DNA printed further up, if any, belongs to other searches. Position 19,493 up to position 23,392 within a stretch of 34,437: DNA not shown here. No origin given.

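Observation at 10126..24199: Rhs system apparently split in trans: a giant YD-shell protein without a core, plus short Sec-targeted proteins that are only core half + toxin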

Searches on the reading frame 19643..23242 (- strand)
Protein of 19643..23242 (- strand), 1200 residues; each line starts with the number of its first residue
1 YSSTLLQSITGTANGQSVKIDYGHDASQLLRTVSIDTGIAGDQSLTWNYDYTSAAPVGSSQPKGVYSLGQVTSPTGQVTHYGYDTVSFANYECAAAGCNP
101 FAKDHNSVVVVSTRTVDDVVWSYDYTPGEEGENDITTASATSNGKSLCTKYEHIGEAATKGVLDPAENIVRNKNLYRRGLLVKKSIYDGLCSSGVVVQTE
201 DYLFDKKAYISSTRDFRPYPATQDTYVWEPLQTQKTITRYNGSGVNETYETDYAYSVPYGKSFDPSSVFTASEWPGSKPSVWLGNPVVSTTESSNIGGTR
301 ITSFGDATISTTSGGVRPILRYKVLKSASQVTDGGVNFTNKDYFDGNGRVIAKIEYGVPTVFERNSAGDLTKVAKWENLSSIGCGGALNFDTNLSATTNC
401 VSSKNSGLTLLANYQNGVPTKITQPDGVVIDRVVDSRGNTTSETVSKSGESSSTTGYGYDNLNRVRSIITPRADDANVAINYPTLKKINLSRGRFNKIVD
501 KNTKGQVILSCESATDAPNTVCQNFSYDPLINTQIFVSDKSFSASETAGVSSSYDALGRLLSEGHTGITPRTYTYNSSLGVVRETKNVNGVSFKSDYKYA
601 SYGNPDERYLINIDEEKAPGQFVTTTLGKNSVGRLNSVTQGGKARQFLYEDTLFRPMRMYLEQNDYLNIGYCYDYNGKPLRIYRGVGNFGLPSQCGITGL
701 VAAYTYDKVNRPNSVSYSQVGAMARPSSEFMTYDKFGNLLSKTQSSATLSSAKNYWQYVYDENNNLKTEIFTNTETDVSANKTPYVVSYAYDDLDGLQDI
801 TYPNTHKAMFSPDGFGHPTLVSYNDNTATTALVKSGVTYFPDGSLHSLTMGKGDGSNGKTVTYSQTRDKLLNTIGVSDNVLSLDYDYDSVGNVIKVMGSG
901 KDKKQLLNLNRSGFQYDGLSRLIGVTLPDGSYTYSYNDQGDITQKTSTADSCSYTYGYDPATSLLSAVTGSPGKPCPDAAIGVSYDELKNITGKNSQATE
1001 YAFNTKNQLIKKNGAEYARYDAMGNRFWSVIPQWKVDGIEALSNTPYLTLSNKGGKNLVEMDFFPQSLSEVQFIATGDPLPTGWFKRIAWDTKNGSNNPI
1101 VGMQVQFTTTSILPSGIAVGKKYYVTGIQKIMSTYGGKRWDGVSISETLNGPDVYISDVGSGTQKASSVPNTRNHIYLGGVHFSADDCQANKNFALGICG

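Call 36: search_protein_representatives(protein=window:19643-23242:-)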
Query: 1200 residues. Proteins with E-value up to 0.001 (for the whole library): 606; up to 1e-10: 263; up to 1e-30: 26. The best 150 are listed.
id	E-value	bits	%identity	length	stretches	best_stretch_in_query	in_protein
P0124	4.0e-99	349.0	36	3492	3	404-1030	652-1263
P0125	1.4e-91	324.0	34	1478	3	13-651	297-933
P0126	3.9e-89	316.0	36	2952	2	1-1057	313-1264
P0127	1.5e-81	290.8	34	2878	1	14-1029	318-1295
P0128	1.4e-77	277.7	46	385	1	9-374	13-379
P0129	1.4e-72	261.1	33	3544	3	402-1060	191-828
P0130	1.3e-48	181.8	56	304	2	886-1063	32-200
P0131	4.2e-44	166.8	33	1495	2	393-1011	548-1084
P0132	1.2e-42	162.0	31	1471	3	397-972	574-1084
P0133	1.9e-42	161.3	35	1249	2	409-1025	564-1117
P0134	3.3e-41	157.2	33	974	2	398-970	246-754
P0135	2.7e-39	150.9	33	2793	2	385-1010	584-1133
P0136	3.6e-37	143.8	31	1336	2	384-962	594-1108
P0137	9.9e-36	139.1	31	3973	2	36-964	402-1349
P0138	2.7e-35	137.6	35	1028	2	405-1027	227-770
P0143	8.2e-33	129.4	33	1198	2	395-974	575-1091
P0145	1.0e-32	129.1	33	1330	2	410-1027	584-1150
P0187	8.2e-26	106.2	32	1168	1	402-992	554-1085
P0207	9.6e-24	99.4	34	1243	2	379-1010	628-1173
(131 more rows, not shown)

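Call 40: find_encoding_contigs(protein=P0143, flank=6000, max_places=2)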
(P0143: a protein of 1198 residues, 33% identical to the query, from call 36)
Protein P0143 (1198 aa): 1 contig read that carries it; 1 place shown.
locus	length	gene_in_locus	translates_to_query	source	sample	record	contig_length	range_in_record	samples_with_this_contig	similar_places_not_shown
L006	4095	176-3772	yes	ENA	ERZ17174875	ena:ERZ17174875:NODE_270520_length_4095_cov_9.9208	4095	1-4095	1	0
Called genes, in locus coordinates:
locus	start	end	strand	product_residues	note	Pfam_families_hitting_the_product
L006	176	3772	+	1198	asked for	PF05593:RHS_repeat (weak), PF25023:TEN_YD-shell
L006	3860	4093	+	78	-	?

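Call 42: find_encoding_contigs(protein=P0187, flank=8000, max_places=3)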
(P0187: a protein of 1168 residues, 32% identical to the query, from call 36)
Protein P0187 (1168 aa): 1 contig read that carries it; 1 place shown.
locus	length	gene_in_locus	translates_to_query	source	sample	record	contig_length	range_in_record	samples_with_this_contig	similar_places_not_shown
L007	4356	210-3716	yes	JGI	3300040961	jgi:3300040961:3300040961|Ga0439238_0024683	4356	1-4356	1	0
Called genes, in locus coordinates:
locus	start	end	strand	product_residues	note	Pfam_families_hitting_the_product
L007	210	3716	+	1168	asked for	PF20148:DUF6531 (weak), PF05593:RHS_repeat, PF25023:TEN_YD-shell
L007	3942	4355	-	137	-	?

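Call 43: find_encoding_contigs(protein=P0207, flank=8000, max_places=3)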
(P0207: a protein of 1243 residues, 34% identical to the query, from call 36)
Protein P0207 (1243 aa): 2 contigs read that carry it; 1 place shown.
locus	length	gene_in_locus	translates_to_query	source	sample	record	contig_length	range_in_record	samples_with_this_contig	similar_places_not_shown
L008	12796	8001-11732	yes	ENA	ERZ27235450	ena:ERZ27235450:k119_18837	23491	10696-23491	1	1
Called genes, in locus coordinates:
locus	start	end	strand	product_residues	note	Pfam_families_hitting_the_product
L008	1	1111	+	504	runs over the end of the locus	PF00437:T2SSE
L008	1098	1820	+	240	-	-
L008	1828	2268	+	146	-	-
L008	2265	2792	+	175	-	-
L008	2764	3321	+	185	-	-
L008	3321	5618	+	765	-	PF07660:STN, PF00263:Secretin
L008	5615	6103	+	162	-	PF07963:N_methyl (weak)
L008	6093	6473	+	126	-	PF07963:N_methyl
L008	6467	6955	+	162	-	-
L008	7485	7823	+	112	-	-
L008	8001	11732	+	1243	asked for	PF05593:RHS_repeat (weak), PF25023:TEN_YD-shell (weak)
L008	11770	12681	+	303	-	PF25023:TEN_YD-shell, PF03527:RHS (weak)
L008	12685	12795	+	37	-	?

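Call 88: predict_structure(alignment_id=A2)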
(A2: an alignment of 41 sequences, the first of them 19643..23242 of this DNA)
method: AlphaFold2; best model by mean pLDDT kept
length: 1200 residues; sequences in the alignment: 41
mean_pLDDT: 74.4   pTM: 0.73
mean pLDDT of the five models: 74.4, 72.7, 72.6, 70.4, 69.9
residues with pLDDT >= 90: 364; 70-90: 439; 50-70: 193; < 50: 204
segments of 3 or more residues with pLDDT < 50: 1-3, 54-60, 265-268, 270-272, 275-283, 308-325, 377-404, 1078-1080, 1082-1200
pLDDT, mean of each block of 10 residues (from residue 1): 60 67 70 70 66 47 71 86 80 54 63 90 90 92 90 87 75 86 95 92 85 72 81 92 82 74 48 47 64 88 65 38 51 63 65 76 83 68 40 37 62 90 94 89 93 91 90 95 94 97 94 93 95 94 95 92 89 80 87 92 89 94 92 85 86 60 76 71 75 58 85 82 68 94 72 82 94 67 84 94 90 91 81 88 90 66 90 86 88 88 66 91 91 93 90 89 86 64 83 69 84 83 85 55 71 86 69 65 42 34 27 30 30 31 28 30 29 30 37 31
secondary structure, 60 per line:
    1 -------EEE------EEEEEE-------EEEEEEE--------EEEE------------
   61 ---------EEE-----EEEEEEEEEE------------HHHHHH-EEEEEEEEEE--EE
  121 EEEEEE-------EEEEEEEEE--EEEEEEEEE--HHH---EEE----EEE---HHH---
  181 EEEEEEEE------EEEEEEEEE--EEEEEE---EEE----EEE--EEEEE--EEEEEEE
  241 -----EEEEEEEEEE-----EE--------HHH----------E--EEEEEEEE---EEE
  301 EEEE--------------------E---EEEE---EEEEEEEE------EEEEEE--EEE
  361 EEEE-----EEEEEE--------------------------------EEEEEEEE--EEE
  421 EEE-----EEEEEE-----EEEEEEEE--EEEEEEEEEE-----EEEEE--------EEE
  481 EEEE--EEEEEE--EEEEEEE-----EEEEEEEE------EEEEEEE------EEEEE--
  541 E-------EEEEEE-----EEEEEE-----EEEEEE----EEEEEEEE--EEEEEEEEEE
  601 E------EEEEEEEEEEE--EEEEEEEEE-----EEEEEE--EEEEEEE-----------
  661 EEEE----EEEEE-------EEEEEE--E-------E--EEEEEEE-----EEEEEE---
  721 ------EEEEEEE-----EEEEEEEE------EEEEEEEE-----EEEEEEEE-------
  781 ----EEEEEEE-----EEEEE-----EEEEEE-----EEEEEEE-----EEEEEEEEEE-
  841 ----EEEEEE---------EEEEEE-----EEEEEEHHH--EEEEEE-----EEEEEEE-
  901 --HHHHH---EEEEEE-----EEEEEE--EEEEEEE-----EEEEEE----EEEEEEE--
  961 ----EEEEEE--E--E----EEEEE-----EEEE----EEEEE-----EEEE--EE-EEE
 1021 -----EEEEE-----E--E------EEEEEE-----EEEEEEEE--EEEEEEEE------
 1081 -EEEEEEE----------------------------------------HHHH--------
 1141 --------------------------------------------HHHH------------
elements in order (helices of 4 or more, strands of 3 or more residues): E8-10 E17-22 E30-36 E45-48 E70-72 E78-87 H100-105 E107-116 E119-126 E134-142 E145-153 E162-164 E169-171 E181-188 E195-203 E206-211 E215-217 E222-224 E227-231 E234-240 E246-255 E287-294 E298-304 E329-332 E336-343 E350-355 E358-364 E370-375 E408-415 E418-423 E429-434 E440-447 E450-459 E465-469 E478-484 E487-492 E495-501 E507-514 E521-527 E534-538 E549-554 E560-565 E571-576 E581-588 E591-601 E608-618 E621-629 E635-640 E643-649 E661-664 E669-673 E681-686 E700-706 E712-717 E727-733 E739-746 E753-760 E766-773 E785-791 E797-801 E807-812 E818-824 E830-839 E845-850 E860-865 E871-876 E882-887 E893-899 H903-907 E911-916 E922-927 E930-936 E942-947 E952-958 E965-970 E981-985 E991-994 E999-1003 E1009-1012 E1018-1020 E1026-1030 E1046-1051 E1057-1064 E1067-1074 E1082-1088 H1129-1132 H1185-1188

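Call 91: fold_search(model_id=the predicted structure, library=pdb)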
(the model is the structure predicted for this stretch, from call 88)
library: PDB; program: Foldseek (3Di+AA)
matches with E <= 10: 342; with E <= 0.001: 62
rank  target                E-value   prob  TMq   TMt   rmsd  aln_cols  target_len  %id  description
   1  8cp6_B                6.9e-28  1.00  0.33  0.36  15.7      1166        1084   14  Type six secretion system exported effector 5 (Tse5) (released 2023-12-06)
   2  8uy4_A                2.6e-27  1.00  0.47  0.43  14.0      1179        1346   14  Acinetobacter baumannii Tse15 Rhs effector (released 2024-10-09)
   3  8uxt                  9.6e-27  1.00  0.31  0.26  15.1      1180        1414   12  Acinetobacter baumannii Tse15 Rhs effector, toxin cleavage mutant (D1369N, D1391N) (released 2024-10-09)
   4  8qja_D                1.3e-26  1.00  0.42  0.48  10.2      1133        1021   13  T6SS-linked Rhs repeat protein - Advenella mimigardefordensis VgrG-Rhs core (released 2024-09-25)
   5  4o9x                  2.8e-26  1.00  0.49  0.30  16.1      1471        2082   10  Crystal Structure of TcdB2-TccC3 (released 2014-02-26)
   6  7q97_A                3.1e-26  1.00  0.33  0.37  13.1      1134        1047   13  Structure of the bacterial type VI secretion system effector RhsA. (released 2021-12-22)
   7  6h6g                  4.9e-26  1.00  0.53  0.32  15.1      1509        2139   10  Crystal Structure of TcdB2-TccC3 without hypervariable C-terminal region (released 2018-10-03)
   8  8qja_B                4.9e-26  1.00  0.38  0.43  16.3      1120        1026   12  T6SS-linked Rhs repeat protein - Advenella mimigardefordensis VgrG-Rhs core (released 2024-09-25)
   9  8qja_C                4.9e-26  1.00  0.39  0.44  14.3      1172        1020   12  T6SS-linked Rhs repeat protein - Advenella mimigardefordensis VgrG-Rhs core (released 2024-09-25)
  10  6suq                  5.8e-26  1.00  0.52  0.31  16.0      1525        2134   11  Crystal Structure of TcdB2-TccC3-TEV (released 2019-12-04)
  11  8qja_A                6.4e-26  1.00  0.38  0.44  13.3      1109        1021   12  T6SS-linked Rhs repeat protein - Advenella mimigardefordensis VgrG-Rhs core (released 2024-09-25)
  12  6suf_F                8.1e-26  1.00  0.51  0.31  16.1      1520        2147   10  Structure of Photorhabdus luminescens Tc holotoxin pore (released 2019-11-06)
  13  6sup                  2.4e-25  1.00  0.50  0.30  15.9      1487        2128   10  Crystal Structure of TcdB2-TccC3-Cdc42 (released 2019-12-04)
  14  8qjd_B                3.9e-25  1.00  0.49  0.56   9.0      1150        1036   11  T6SS-linked Rhs repeat protein - Salmonella bongori Rhs-core domain (released 2024-09-25)
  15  8qjb_A                5.4e-25  1.00  0.31  0.35  17.7      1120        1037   12  T6SS-linked Rhs repeat protein - Salmonella bongori Rhs-core domain extended N-terminus (released 2024-09-25)
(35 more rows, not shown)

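Call 98: find_encoding_contigs(protein=P0124, flank=7000, max_places=2)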
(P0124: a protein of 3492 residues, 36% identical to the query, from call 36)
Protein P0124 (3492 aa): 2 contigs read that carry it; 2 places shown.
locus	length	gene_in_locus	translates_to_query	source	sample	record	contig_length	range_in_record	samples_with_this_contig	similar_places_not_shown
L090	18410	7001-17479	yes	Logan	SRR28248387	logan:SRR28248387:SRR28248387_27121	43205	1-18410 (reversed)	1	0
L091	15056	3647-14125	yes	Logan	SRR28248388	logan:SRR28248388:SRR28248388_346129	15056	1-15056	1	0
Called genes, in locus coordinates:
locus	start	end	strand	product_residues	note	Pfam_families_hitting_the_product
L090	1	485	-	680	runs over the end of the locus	PF13238:AAA_18 (faint), PF01695:IstB_IS21 (faint), PF05496:RuvB_N (faint), PF13481:AAA_25 (faint), PF01057:Parvo_NS1 (faint), PF01078:Mg_chelatase (faint), PF00004:AAA, PF00004:AAA, +18 more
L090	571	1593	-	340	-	PF00589:Phage_integrase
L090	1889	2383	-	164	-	PF14464:Prok-JAB (weak), PF04002:RadC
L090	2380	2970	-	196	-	-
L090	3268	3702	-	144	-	PF03703:bPH_2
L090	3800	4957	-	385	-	-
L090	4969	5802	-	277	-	PF13441:Gly-zipper_YMGG, PF13488:Gly-zipper_Omp, PF08239:SH3_3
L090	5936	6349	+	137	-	PF12844:HTH_19 (faint), PF13560:HTH_31 (weak), PF01381:HTH_3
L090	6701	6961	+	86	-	-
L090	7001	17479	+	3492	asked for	PF05593:RHS_repeat (faint), PF18884:TSP3_bac (weak), PF17164:DUF5122, PF02412:TSP_3 (weak), PF17164:DUF5122, PF02412:TSP_3, PF00353:HemolysinCabind (weak)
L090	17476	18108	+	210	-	-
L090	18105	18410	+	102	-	?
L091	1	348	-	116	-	?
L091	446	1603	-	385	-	-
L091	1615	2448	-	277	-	PF13441:Gly-zipper_YMGG, PF13488:Gly-zipper_Omp, PF08239:SH3_3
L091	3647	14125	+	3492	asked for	PF05593:RHS_repeat (faint), PF18884:TSP3_bac (weak), PF17164:DUF5122, PF02412:TSP_3 (weak), PF17164:DUF5122, PF02412:TSP_3, PF00353:HemolysinCabind (weak)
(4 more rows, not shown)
